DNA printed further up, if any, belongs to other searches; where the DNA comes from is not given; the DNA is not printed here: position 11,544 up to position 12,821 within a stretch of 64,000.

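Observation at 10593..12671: Orphan, Sec-signal-bearing Rhs C-terminal toxin cassette (HExxH domain) with exported immunity candidate, beside a transglutaminase-like secreted protein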

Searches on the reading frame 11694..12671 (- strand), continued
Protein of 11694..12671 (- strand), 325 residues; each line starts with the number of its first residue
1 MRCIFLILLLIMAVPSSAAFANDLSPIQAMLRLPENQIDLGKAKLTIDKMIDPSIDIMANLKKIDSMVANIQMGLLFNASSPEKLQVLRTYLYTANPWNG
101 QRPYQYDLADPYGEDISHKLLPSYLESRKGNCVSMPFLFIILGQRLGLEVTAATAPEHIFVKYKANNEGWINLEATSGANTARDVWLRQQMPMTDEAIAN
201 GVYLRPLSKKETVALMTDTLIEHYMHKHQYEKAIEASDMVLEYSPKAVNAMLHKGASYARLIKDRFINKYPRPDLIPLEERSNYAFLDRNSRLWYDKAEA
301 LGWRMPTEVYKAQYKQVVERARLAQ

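Call 54: find_homologous_proteins(query=A3, max_evalue=1e-10)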
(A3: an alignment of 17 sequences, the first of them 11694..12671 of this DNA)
Query A3 (17 sequences) (325 aa, profile of the alignment): 543 proteins with E <= 1e-10 among 8000 candidates; the best 120 are listed.
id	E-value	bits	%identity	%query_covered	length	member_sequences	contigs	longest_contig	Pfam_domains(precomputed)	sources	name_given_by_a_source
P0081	5.8e-155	534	84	100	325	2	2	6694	PF13369.13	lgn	-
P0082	8.8e-155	533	54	92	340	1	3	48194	PF13369.13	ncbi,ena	-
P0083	4.2e-153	528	79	100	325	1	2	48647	PF13369.13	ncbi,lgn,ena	-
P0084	5.4e-153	527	50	100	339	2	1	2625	PF13369.13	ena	-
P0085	5.3e-152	524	53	92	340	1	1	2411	PF13369.13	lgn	-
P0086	1.1e-151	523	53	92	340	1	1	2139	PF13369.13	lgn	-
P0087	2.2e-151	522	54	92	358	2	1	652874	PF13369.13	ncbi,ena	-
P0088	2.6e-151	522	51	92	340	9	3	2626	PF13369.13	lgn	-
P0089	7.5e-151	520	100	97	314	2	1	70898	PF13369.13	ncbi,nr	ncbi:MAG: hypothetical protein M0P64_02955 [Candidatus Pacebacteria bacterium]|nr:hypothetical prote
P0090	1.8e-149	516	50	99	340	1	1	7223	PF13369.13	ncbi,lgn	-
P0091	3.9e-149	515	51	99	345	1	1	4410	PF13369.13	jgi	jgi:regulator of sirC expression with transglutaminase-like and TPR domain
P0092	6.4e-149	514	57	88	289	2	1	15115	PF13369.13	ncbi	-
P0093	2.2e-148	512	56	91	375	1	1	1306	PF13369.13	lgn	-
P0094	2.7e-148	512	71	100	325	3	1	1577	PF13369.13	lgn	-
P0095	1.5e-147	509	54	91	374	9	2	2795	PF13369.13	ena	-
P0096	1.7e-147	509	50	100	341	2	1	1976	PF13369.13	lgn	-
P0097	3.5e-147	508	54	91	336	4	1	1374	PF13369.13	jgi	jgi:regulator of sirC expression with transglutaminase-like and TPR domain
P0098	1.9e-146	506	54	92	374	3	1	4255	PF13369.13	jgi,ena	-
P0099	3.0e-146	505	51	98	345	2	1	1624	PF13369.13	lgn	-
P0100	7.6e-146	504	69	99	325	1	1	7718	PF13369.13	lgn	-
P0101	1.7e-145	503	50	100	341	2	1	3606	PF13369.13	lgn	-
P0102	1.1e-144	500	54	91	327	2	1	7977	PF13369.13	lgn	-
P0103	3.2e-144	498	55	91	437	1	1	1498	PF13369.13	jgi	jgi:regulator of sirC expression with transglutaminase-like and TPR domain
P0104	4.0e-144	498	53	96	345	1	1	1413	PF13369.13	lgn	-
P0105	8.1e-144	497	54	92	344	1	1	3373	PF13369.13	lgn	-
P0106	1.3e-143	496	56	91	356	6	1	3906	PF13369.13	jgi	jgi:regulator of sirC expression with transglutaminase-like and TPR domain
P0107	3.2e-143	495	71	98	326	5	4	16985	PF13369.13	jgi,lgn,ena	-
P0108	5.8e-143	494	57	91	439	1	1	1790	PF13369.13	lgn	-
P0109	9.3e-143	494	53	91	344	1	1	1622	PF13369.13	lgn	-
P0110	2.0e-142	492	57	91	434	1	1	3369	PF13369.13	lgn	-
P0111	2.5e-142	492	50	98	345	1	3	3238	PF13369.13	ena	-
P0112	3.6e-142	492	56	91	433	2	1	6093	PF13369.13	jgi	jgi:regulator of sirC expression with transglutaminase-like and TPR domain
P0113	4.5e-142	491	55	91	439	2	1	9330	PF13369.13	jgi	jgi:regulator of sirC expression with transglutaminase-like and TPR domain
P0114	5.6e-142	491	52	98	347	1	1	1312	PF13369.13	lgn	-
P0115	6.4e-142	491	65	100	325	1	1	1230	PF13369.13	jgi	jgi:regulator of sirC expression with transglutaminase-like and TPR domain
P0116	9.8e-142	490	54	98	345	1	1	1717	PF13369.13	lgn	-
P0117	3.1e-141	489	56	88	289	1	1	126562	PF13369.13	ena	-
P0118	4.0e-141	488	55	91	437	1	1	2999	PF13369.13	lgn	-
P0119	4.2e-141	488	54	91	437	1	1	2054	PF13369.13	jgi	jgi:regulator of sirC expression with transglutaminase-like and TPR domain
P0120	4.7e-141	488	53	95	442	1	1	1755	PF13369.13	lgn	-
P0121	6.2e-141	488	54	91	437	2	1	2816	PF13369.13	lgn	-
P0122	7.3e-141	487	57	91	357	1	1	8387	PF13369.13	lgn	-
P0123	8.6e-141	487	54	94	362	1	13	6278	PF13369.13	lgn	-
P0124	1.3e-140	487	51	97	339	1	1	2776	PF13369.13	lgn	-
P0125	1.4e-140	486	57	91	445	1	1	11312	PF13369.13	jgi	jgi:regulator of sirC expression with transglutaminase-like and TPR domain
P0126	1.5e-140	486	53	91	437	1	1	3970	PF13369.13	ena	-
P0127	1.6e-140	486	54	91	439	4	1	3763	PF13369.13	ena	-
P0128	1.7e-140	486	64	97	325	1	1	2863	PF13369.13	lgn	-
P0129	2.2e-140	486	53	91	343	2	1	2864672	PF13369.13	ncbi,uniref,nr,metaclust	ncbi:hypothetical protein SCL_2500 [Sulfuricaulis limicola]|uniref:Protein SirB1 N-terminal domain-c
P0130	2.3e-140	486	53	92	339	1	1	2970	PF13369.13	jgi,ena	-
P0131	4.5e-140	485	55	91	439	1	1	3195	PF13369.13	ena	-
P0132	5.3e-140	485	54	90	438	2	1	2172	PF13369.13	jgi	jgi:regulator of sirC expression with transglutaminase-like and TPR domain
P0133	5.3e-140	485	55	92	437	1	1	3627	PF13369.13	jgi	jgi:regulator of sirC expression with transglutaminase-like and TPR domain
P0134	5.7e-140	484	49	98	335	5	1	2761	PF13369.13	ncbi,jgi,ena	-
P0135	7.8e-140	484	50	95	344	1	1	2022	PF13369.13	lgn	-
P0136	7.9e-140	484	57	92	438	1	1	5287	PF13369.13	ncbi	-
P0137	1.0e-139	484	58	91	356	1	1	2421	PF13369.13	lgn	-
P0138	2.7e-139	482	53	91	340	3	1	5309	PF13369.13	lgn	-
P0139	5.6e-139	481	59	97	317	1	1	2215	PF13369.13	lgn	-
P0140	6.1e-139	481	53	95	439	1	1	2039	PF13369.13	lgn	-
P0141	6.7e-139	481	55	91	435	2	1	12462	PF13369.13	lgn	-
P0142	8.1e-139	481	53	89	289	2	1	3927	PF13369.13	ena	-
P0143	9.3e-139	480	59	99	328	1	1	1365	PF13369.13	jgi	jgi:regulator of sirC expression with transglutaminase-like and TPR domain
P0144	1.1e-138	480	53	95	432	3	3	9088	PF13369.13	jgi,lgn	-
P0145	1.2e-138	480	48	98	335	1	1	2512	PF13369.13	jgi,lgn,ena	-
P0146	1.6e-138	480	53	91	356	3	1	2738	PF13369.13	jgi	jgi:regulator of sirC expression with transglutaminase-like and TPR domain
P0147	1.7e-138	480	52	95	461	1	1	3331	PF13369.13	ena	-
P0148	5.2e-138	478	56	92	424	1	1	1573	PF13369.13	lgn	-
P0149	5.2e-138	478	50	97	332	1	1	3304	PF13369.13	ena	-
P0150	6.1e-138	478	50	92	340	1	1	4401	PF13369.13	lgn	-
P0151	1.1e-137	477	53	95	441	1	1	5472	PF13369.13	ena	-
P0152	1.6e-137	476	49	92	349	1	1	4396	PF13369.13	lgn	-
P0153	2.0e-137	476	58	98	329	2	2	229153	PF13369.13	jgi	-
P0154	2.3e-137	476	53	91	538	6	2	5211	PF13369.13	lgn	-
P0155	2.5e-137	476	52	90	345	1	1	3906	PF13369.13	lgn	-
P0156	5.0e-137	475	54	91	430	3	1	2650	PF13369.13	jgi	-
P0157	8.4e-137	474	56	91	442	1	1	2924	PF13369.13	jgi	jgi:regulator of sirC expression with transglutaminase-like and TPR domain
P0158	1.1e-136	474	51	92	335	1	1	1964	PF13369.13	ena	-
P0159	1.3e-136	473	51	99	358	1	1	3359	PF13369.13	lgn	-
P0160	1.9e-136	473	56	92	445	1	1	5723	PF13369.13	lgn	-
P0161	2.4e-136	473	56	98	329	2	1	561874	PF13369.13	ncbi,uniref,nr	ncbi:transglutaminase family protein [Methylovorus sp. MM2]|uniref:transglutaminase family protein n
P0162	2.6e-136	472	55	92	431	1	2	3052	PF13369.13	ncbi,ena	-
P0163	4.5e-136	472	57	91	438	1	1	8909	PF13369.13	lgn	-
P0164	4.7e-136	472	60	99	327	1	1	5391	PF13369.13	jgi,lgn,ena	-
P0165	6.4e-136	471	53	91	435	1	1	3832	PF13369.13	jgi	jgi:regulator of sirC expression with transglutaminase-like and TPR domain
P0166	9.5e-136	471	52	95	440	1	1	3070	PF13369.13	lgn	-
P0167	9.8e-136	471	54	91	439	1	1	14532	PF13369.13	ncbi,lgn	-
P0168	1.2e-135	470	54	92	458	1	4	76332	PF13369.13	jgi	jgi:regulator of sirC expression with transglutaminase-like and TPR domain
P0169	1.6e-135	470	54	91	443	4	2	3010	PF13369.13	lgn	-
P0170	1.7e-135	470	53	95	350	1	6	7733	PF13369.13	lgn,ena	-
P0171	3.3e-135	469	57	86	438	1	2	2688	PF13369.13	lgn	-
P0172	4.0e-135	469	45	97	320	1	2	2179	PF13369.13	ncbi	-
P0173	4.3e-135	468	55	91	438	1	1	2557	PF13369.13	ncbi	-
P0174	4.7e-135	468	50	90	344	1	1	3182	PF13369.13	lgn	-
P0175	5.1e-135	468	54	91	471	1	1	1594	PF13369.13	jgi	jgi:regulator of sirC expression with transglutaminase-like and TPR domain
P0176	6.1e-135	468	58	86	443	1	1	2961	PF13369.13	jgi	jgi:regulator of sirC expression with transglutaminase-like and TPR domain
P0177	1.1e-134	467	53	95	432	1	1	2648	PF13369.13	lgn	-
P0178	1.4e-134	467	51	91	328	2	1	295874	PF13369.13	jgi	-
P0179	2.0e-134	466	48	98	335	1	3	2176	PF13369.13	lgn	-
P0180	2.0e-134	466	55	93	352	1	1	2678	PF13369.13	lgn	-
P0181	3.3e-134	465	51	95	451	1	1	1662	PF13369.13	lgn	-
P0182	3.3e-134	465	53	91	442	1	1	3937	PF13369.13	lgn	-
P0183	4.1e-134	465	55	92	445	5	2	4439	PF13369.13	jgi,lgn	jgi:regulator of sirC expression with transglutaminase-like and TPR domain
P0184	7.8e-134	464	52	92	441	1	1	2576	PF13369.13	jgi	jgi:regulator of sirC expression with transglutaminase-like and TPR domain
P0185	7.9e-134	464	53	91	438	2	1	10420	PF13369.13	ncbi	-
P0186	7.9e-134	464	51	91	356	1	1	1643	PF13369.13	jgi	jgi:regulator of sirC expression with transglutaminase-like and TPR domain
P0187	1.2e-133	464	63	91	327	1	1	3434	PF13369.13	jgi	-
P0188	1.5e-133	463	55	94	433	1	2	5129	PF13369.13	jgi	jgi:regulator of sirC expression with transglutaminase-like and TPR domain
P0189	1.8e-133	463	58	99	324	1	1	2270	PF13369.13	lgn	-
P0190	1.8e-133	463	53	91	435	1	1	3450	PF13369.13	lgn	-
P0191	1.9e-133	463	50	98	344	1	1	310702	PF13369.13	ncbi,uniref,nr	ncbi:transglutaminase family protein [Sulfuriferula thiophila]|uniref:transglutaminase family protei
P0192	4.6e-133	462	52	91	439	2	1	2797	PF13369.13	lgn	-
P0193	4.7e-133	462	53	91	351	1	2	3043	PF13369.13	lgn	-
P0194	6.1e-133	461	54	91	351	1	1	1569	PF13369.13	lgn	-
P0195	7.4e-133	461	53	95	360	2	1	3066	PF13369.13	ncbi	-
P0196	1.2e-132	460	53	91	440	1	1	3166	PF13369.13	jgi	jgi:regulator of sirC expression with transglutaminase-like and TPR domain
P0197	1.8e-132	460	54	92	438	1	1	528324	PF13369.13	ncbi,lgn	-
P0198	1.9e-132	460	55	91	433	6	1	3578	PF13369.13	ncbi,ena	-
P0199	2.5e-132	459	49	92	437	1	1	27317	PF13369.13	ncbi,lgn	-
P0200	3.2e-132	459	55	93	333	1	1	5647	PF13369.13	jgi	jgi:regulator of sirC expression with transglutaminase-like and TPR domain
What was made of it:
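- Family size: at least 543 clusters at E<=1e-10 among 90%-identity clusters (call 54).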

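Call 55: find_encoding_contigs(protein=P0129, flank=10000, max_places=2)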
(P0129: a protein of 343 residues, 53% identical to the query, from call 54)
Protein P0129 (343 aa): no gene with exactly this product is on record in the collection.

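Call 56: find_encoding_contigs(protein=P0161, flank=10000, max_places=2)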
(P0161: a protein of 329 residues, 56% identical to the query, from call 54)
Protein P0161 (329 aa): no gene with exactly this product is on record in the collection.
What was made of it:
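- Tried and rejected: Neighbourhoods in cultured hosts (Sulfuricaulis, Methylovorus): exact-sequence look-ups failed (calls 55, 56).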

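Call 57: find_related_loci(query=A3, collection=metagenome_contigs, flank=8000)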
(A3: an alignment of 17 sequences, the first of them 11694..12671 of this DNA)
Query A3 (325 aa) in metagenome_contigs; peptide patterns used: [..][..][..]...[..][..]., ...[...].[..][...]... (x = any residue, [..] = any of these).
393 stretches matched a pattern; 306 encode a relative of the query (tblastn E <= 1e-3); the best 80 are kept; 80 distinct loci.
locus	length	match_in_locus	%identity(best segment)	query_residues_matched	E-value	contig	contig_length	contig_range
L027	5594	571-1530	71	1-320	2e-158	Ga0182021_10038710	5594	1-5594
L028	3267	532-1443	55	15-321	6e-115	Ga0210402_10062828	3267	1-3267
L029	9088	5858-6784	53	15-322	2e-111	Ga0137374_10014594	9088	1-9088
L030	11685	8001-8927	53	15-322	2e-111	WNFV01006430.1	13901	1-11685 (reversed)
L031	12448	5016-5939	53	15-322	7e-109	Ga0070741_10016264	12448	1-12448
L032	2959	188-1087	56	27-325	4e-111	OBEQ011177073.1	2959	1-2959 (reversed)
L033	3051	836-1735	55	27-325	2e-109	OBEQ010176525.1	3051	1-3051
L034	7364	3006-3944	51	13-325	5e-106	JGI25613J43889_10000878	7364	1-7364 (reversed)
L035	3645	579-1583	51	3-325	6e-108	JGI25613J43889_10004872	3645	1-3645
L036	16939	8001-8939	51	13-325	5e-106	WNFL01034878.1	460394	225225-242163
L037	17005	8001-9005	51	3-325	3e-106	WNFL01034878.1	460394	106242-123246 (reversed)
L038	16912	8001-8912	52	22-322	1e-105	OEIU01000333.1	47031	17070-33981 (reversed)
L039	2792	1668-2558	55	27-322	7e-109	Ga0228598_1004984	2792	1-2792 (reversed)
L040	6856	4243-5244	50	2-325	3e-105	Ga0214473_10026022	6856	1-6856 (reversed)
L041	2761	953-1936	49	1-320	3e-108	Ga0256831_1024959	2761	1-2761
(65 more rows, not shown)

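Call 73: search_protein_representatives(alignment_id=A4)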
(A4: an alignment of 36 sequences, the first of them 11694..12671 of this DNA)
Query: 36 sequences, 331 profile positions. Proteins with E-value up to 0.001 (for the whole library): 4157; up to 1e-10: 1988; up to 1e-30: 384. The best 150 are listed.
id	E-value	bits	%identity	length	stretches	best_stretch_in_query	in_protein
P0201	1.2e-148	511.1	-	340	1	11-330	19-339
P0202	1.7e-148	510.6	-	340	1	20-331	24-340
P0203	4.3e-142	489.5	-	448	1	8-330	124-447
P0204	2.7e-133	460.6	-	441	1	23-330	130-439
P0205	9.6e-132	455.5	-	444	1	22-330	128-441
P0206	5.7e-123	426.7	-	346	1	8-329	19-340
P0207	5.9e-123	426.6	-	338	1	16-329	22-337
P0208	2.0e-121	421.6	-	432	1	14-329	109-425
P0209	1.4e-120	418.8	-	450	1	16-328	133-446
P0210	2.4e-120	418.1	-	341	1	11-330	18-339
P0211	1.8e-117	408.6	-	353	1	11-329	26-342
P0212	1.0e-114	399.5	-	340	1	9-328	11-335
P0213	3.1e-114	397.9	-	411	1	24-330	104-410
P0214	4.6e-114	397.4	-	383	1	23-318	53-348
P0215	7.7e-113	393.4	-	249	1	15-251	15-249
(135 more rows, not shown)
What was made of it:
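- Among 50%-identity representatives, 384 score E<=1e-30 (call 73).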

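Call 74: predict_structure(alignment_id=A4)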
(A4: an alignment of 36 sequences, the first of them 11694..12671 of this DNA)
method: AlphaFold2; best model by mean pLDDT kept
length: 325 residues; sequences in the alignment: 36
mean_pLDDT: 88.4   pTM: 0.86
mean pLDDT of the five models: 88.4, 87.7, 85.4, 80.1, 79.2
residues with pLDDT >= 90: 203; 70-90: 98; 50-70: 15; < 50: 9
segments of 3 or more residues with pLDDT < 50: 13-21
pLDDT, mean of each block of 10 residues (from residue 1): 58 43 87 97 97 96 96 90 93 87 84 88 79 90 96 90 84 83 77 86 94 97 97 98 96 98 96 94 97 97 84 81 79
secondary structure, 60 per line:
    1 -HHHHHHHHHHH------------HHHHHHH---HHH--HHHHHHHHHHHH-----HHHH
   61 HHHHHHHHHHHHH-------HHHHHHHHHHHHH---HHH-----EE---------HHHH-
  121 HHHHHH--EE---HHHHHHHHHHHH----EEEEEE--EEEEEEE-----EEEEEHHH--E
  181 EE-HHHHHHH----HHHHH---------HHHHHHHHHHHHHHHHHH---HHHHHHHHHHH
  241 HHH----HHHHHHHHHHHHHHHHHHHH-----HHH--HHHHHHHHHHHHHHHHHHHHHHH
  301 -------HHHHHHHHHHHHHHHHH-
elements in order: H2-12 H25-31 H40-51 H57-73 H81-93 H116-119 H121-126 H134-145 E150-155 E158-164 E170-174 E180-182 H184-190 H195-199 H209-226 H230-243 H248-267 H278-300 H308-324
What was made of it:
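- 11694..12671 (-): TG gene. Encodes a 325-aa exported transglutaminase-fold plus TPR protein (Transglut_core2/SirB1-like). It is the conserved accessory component of the module. The AlphaFold model has pLDDT 88 (call 74).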
